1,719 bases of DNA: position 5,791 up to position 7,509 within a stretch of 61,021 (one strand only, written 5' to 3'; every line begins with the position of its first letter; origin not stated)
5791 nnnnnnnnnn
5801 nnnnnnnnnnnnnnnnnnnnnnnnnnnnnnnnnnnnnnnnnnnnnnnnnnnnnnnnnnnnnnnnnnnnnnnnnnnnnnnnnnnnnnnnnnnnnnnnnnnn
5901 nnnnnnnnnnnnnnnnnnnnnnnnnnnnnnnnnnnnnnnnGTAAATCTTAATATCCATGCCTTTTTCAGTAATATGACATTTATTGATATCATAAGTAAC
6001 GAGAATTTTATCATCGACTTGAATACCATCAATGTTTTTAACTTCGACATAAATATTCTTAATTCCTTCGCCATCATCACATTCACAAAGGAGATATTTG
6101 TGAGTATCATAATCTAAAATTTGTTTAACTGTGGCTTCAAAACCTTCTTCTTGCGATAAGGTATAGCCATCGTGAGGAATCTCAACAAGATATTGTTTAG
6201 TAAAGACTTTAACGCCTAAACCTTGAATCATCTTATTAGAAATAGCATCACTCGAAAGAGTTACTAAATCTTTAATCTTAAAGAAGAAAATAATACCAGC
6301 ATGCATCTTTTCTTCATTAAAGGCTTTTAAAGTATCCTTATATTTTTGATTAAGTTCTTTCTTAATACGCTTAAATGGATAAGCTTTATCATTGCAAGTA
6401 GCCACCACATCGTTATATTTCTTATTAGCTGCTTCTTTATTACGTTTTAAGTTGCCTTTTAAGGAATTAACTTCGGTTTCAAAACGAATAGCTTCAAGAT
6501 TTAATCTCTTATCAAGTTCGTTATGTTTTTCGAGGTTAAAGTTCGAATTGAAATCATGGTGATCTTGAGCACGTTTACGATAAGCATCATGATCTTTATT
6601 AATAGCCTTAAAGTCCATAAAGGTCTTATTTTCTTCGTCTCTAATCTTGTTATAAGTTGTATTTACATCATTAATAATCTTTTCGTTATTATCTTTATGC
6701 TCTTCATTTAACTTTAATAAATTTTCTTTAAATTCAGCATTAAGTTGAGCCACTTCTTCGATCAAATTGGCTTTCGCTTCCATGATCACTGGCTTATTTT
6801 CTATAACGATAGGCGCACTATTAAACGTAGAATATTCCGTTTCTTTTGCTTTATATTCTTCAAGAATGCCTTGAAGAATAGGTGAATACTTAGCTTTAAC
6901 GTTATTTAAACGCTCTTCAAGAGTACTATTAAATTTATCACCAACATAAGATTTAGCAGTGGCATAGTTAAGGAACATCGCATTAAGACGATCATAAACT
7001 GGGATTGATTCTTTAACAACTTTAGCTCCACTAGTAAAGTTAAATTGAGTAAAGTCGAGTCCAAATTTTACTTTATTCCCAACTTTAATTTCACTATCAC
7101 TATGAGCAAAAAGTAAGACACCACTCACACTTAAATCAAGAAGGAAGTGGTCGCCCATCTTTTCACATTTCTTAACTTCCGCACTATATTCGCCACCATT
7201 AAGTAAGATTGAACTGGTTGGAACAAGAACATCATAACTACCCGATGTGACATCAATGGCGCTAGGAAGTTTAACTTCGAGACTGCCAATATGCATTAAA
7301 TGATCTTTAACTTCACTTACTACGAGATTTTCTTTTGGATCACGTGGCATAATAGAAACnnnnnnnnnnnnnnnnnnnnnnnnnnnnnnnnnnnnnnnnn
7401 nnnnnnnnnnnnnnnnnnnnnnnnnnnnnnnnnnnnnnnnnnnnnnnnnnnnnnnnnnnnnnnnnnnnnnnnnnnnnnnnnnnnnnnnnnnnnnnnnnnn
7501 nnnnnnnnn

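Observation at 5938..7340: MsmK ATPase more than twice normal length: extra TOBE-like domains plus a coiled-coil insert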

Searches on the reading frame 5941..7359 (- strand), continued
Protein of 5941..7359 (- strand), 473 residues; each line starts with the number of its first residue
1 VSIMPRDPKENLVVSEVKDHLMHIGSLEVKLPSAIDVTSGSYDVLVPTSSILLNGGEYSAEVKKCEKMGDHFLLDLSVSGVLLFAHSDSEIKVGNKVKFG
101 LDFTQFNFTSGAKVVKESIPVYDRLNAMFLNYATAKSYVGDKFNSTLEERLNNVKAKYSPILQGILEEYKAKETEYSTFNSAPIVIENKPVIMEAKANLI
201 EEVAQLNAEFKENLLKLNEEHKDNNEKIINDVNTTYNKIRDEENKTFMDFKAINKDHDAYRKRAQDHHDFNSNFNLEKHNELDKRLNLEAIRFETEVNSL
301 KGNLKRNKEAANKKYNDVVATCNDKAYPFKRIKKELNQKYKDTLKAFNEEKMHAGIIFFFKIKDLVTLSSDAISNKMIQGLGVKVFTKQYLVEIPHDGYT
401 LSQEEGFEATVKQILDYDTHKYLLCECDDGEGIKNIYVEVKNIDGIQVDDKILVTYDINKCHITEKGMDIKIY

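Call 72: find_homologous_proteins(query=A3, max_evalue=0.001)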
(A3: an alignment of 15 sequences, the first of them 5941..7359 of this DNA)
Query A3 (15 sequences) (473 aa, profile of the alignment): 98 proteins with E <= 0.001 among 8000 candidates.
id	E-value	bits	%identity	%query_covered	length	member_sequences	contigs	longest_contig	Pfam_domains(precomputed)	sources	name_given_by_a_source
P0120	1.8e-164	566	100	100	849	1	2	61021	PF00005.34,PF13304.13,PF17912.8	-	-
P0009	5.1e-158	545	47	100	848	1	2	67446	PF00005.34,PF13304.13,PF17912.8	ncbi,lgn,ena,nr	ncbi:MAG: sn-glycerol-3-phosphate ABC transporter ATP-binding protein UgpC [Anaeroplasmataceae bacte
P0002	3.0e-139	483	46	100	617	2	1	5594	PF17912.8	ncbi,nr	ncbi:MAG: hypothetical protein K2F56_00005, partial [Anaeroplasmataceae bacterium]|nr:hypothetical p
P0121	6.7e-139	482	47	100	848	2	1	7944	PF00005.34,PF13304.13,PF17912.8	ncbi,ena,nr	ncbi:MAG: sn-glycerol-3-phosphate ABC transporter ATP-binding protein UgpC [Anaeroplasmataceae bacte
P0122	3.7e-137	476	47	100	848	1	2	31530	PF00005.34,PF13304.13,PF17912.8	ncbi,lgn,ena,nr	ncbi:MAG: sn-glycerol-3-phosphate ABC transporter ATP-binding protein UgpC [Anaeroplasmataceae bacte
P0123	1.9e-136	474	48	100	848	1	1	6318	PF00005.34,PF13304.13,PF17912.8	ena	-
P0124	9.1e-136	472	46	100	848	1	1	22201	PF00005.34,PF02463.26,PF13304.13,PF17912.8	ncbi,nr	ncbi:sn-glycerol-3-phosphate ABC transporter ATP-binding protein UgpC [bacterium]|nr:sn-glycerol-3-p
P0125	1.8e-135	471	46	100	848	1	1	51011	PF00005.34,PF02463.26,PF13304.13,PF17912.8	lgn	-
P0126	6.1e-133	462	44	100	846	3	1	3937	PF00005.34,PF13304.13,PF17912.8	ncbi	-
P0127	9.5e-133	462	43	100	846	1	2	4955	PF00005.34,PF13304.13,PF17912.8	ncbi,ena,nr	ncbi:MAG: sn-glycerol-3-phosphate ABC transporter ATP-binding protein UgpC [Anaeroplasmataceae bacte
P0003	1.0e-131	458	44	100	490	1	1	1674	-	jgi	jgi:hypothetical protein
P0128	3.0e-131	457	42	100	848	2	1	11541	PF00005.34,PF13304.13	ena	-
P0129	5.0e-131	456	44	100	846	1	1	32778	PF00005.34,PF13304.13,PF17912.8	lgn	-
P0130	7.0e-131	455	44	100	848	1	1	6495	PF00005.34,PF13175.13,PF13304.13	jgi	jgi:multiple sugar transport system ATP-binding protein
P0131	2.4e-130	454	47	100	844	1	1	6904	PF00005.34,PF13304.13,PF17912.8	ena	-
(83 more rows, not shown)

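Call 76: fold_search(model_id=the predicted structure, library=viral)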
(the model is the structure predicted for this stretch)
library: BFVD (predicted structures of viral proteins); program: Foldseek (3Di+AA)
matches with E <= 10: 724; with E <= 0.001: 1
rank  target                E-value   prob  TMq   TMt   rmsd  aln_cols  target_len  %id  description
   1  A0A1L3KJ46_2          2.5e-04  0.90  0.15  0.07  33.7       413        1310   10  (no name in the UniProt tables at hand)
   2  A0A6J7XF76            2.1e-03  1.00  0.18  0.24  26.9       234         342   14  Uncharacterized protein [uncultured Caudovirales phage]
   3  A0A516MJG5            2.9e-03  1.00  0.22  0.37  21.1       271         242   17  (no name in the UniProt tables at hand)
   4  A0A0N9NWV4            3.0e-03  0.97  0.16  0.09  26.8       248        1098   10  (no name in the UniProt tables at hand)
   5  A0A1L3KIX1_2          3.0e-03  0.75  0.15  0.06  29.5       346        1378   12  (no name in the UniProt tables at hand)
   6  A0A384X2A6            4.0e-03  0.60  0.14  0.11  43.3       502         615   10  (no name in the UniProt tables at hand)
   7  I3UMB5                4.2e-03  0.28  0.09  0.10  30.5       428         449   12  Rad50/SbcC-type AAA domain-containing protein [Colwellia phage 9A]
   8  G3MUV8                5.3e-03  0.92  0.17  0.19  38.3       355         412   13  Recombination endonuclease subunit [Escherichia phage Bp7]
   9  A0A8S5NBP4            5.6e-03  0.51  0.16  0.13  37.2       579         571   12  STRUCTURAL MAINTENANCE OF CHROMOSOMES PROTEIN [Myoviridae sp. ctx322]
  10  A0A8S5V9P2            6.6e-03  0.66  0.14  0.12  45.3       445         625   13  STRUCTURAL MAINTENANCE OF CHROMOSOMES PROTEIN [Ackermannviridae sp. ctUml7]
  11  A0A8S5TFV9            7.0e-03  0.84  0.15  0.13  32.9       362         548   12  STRUCTURAL MAINTENANCE OF CHROMOSOMES PROTEIN [Phage sp. ctL4h4]
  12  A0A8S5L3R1            7.8e-03  0.11  0.09  0.08  28.5       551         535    7  Maturation protein [ssRNA phage SRR5466725_8]
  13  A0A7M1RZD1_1          8.2e-03  0.75  0.17  0.08  25.2       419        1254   13  Uncharacterized protein [uncultured phage cr127_1]
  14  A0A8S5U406            9.7e-03  1.00  0.22  0.32  18.4       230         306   13  Uncharacterized protein [Podoviridae sp. ctP1X6]
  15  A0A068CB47            9.7e-03  0.38  0.11  0.07  35.0       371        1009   10  Recombination exonuclease [Listeria phage LMTA-57]
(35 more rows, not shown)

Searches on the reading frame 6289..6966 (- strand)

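Call 68: search_protein_families(library=pfam, proteins=[window:6289-6966:-], max_evalue=10)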
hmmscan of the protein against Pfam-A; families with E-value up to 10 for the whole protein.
window:6289-6966:- (226 aa): 3 families
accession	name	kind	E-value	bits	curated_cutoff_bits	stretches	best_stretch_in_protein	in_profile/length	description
PF19793.4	DUF6277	-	0.053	14.2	32.8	1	71-144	21-93/117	Family of unknown function (DUF6277)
PF01920.25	Prefoldin_2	-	0.16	12.4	27.6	1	162-211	56-105/106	Prefoldin subunit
PF04791.21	LMBR1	-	8.2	5.6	31.9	1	61-176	210-302/510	LMBR1-like membrane protein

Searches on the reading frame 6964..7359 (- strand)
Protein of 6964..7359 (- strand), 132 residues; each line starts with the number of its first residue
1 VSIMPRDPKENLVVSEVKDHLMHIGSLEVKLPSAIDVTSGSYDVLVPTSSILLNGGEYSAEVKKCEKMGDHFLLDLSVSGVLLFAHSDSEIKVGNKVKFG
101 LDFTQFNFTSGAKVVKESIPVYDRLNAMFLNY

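Call 68: search_protein_families(library=pfam, proteins=[window:6964-7359:-], max_evalue=10)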
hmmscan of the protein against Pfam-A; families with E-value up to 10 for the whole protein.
window:6964-7359:- (132 aa): 2 families
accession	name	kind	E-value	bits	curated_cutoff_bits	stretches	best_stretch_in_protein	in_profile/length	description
PF23898.1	Crass_capsid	-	0.077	11.8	27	1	86-124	360-397/496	Crassvirus major capsid protein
PF07238.19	PilZ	-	0.15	12.9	22.5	1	62-110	16-65/102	PilZ domain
